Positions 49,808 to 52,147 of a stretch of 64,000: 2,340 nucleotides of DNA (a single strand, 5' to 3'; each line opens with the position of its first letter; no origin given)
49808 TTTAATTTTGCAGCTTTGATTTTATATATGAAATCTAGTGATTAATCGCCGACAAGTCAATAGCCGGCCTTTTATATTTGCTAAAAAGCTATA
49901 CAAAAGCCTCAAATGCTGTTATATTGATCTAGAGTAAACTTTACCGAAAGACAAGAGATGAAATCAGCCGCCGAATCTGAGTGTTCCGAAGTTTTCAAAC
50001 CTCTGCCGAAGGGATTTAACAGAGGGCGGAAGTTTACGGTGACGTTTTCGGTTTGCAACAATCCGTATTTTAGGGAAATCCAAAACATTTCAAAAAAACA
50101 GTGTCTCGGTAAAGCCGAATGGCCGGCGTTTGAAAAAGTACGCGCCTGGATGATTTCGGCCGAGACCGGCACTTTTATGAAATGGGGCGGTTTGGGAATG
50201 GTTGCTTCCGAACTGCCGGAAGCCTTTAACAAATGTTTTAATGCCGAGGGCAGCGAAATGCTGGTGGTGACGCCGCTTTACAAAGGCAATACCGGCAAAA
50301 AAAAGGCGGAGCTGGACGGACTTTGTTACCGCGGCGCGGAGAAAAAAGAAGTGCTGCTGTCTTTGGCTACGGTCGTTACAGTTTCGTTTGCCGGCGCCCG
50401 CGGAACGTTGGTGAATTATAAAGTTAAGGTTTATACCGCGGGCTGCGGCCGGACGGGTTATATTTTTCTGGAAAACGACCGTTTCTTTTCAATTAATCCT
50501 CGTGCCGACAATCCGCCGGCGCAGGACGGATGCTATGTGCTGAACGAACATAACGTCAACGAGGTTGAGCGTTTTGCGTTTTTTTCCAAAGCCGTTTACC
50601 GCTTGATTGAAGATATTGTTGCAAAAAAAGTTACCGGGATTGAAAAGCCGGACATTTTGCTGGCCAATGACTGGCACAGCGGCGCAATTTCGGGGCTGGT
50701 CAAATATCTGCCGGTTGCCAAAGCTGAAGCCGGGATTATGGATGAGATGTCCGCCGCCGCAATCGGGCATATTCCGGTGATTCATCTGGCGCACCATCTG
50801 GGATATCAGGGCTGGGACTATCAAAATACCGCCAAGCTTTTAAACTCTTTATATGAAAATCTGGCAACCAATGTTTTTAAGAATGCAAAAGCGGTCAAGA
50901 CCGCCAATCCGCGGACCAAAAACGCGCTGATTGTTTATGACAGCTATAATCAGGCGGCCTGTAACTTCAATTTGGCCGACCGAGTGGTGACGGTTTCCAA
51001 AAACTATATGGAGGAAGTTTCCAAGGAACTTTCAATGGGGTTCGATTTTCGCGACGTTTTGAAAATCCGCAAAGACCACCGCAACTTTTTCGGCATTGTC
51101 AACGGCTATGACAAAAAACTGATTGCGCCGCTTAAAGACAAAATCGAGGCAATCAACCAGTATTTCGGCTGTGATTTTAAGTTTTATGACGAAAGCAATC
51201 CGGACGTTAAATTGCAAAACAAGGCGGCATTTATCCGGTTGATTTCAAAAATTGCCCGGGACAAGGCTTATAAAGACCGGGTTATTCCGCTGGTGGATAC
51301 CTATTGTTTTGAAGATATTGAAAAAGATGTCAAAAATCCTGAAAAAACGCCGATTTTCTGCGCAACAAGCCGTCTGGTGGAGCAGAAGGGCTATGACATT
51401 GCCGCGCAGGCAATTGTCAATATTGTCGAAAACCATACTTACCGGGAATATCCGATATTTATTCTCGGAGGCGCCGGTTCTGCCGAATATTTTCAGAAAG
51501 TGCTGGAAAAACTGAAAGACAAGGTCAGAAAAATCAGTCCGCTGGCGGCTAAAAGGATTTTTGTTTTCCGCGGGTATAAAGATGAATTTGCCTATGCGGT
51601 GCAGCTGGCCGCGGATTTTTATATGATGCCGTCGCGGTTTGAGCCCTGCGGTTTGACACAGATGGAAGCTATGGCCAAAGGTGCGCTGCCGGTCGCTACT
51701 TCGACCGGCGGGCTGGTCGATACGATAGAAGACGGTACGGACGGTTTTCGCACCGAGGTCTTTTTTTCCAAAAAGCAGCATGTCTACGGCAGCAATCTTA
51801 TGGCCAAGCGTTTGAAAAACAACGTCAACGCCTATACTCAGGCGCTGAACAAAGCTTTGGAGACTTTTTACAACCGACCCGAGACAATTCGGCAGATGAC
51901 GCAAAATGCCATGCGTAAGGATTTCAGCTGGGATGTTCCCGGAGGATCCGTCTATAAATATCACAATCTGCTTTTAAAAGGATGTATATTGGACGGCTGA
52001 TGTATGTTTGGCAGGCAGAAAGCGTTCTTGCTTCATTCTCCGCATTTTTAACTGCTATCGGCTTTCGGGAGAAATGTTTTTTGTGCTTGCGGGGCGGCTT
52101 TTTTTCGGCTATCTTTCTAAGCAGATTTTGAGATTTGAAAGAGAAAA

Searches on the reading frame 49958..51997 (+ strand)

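Call 22: search_protein_families(library=pfam, proteins=[window:49958-51997:+], max_evalue=0.00001)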
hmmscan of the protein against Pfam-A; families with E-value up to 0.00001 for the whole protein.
window:49958-51997:+ (680 aa): 4 families
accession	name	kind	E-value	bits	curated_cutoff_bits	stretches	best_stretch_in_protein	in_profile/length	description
PF08323.17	Glyco_transf_5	-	3.4e-26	92.9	22.7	1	64-358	3-228/239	Starch synthase catalytic domain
PF00534.26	Glycos_transf_1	-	1.9e-15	57.2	26.4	1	452-600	3-141/172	Glycosyl transferases group 1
PF13692.12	Glyco_trans_1_4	-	1.2e-13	52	27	1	465-598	2-123/142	Glycosyl transferases group 1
PF20706.3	GT4-conflict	-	1.8e-09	37.6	26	1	458-658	189-378/385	Family 4 Glycosyltransferase in conflict systems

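Call 63: search_protein_families(library=ncbifam, proteins=[window:49958-51997:+], max_evalue=0.00001)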
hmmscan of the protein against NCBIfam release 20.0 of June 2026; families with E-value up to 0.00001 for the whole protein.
window:49958-51997:+ (680 aa): 19 families
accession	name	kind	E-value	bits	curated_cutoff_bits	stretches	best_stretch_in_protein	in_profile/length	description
TIGR02095.1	glgA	subfamily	1.4e-66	225.2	328.45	2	460-663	290-468/477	glycogen/starch synthase, ADP-glucose type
NF001899.0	PRK00654.1-2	equivalog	4.6e-52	177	459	2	458-666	285-469/478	glycogen synthase GlgA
NF001903.0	PRK00654.2-2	equivalog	1.6e-47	162.3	616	2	448-661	279-467/482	glycogen synthase GlgA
NF001898.0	PRK00654.1-1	equivalog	3e-46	158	603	2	460-662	289-465/477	glycogen synthase GlgA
NF001905.0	PRK00654.2-4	subfamily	4.2e-44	150.9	560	1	169-664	78-478/489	glycogen synthase GlgA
NF001901.0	PRK00654.1-5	equivalog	2.7e-40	138.3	649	1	462-670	314-486/502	glycogen synthase GlgA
NF001900.0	PRK00654.1-3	equivalog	5.3e-34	117.5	509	1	466-660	274-442/481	glycogen synthase GlgA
NF010699.0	PRK14099.1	equivalog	2.1e-33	115.6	762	1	459-664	290-471/485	glycogen synthase GlgA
NF001904.0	PRK00654.2-3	equivalog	6.8e-31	107.5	577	1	461-629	291-442/475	glycogen synthase GlgA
NF001906.0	PRK00654.2-5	equivalog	1.4e-29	103.4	870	1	449-659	285-470/485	glycogen synthase GlgA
NF001902.0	PRK00654.2-1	equivalog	3.9e-29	101.6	845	1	176-666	85-483/492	glycogen synthase GlgA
NF010698.0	PRK14098.1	equivalog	3.5e-26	91.9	754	1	460-661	303-475/489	starch synthase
NF041876.1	EPS_EpsE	equivalog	8.8e-10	38.4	400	1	446-597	195-341/389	exopolysaccharide biosynthesis GT4 family glycosyltransferase EpsE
TIGR03999.1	thiol_BshA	equivalog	9.2e-10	38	273.7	1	536-639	258-359/375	N-acetyl-alpha-D-glucosaminyl L-malate synthase BshA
TIGR02149.1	glgA_Coryne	subfamily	1e-09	38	302.4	1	500-660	233-378/391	glycogen synthase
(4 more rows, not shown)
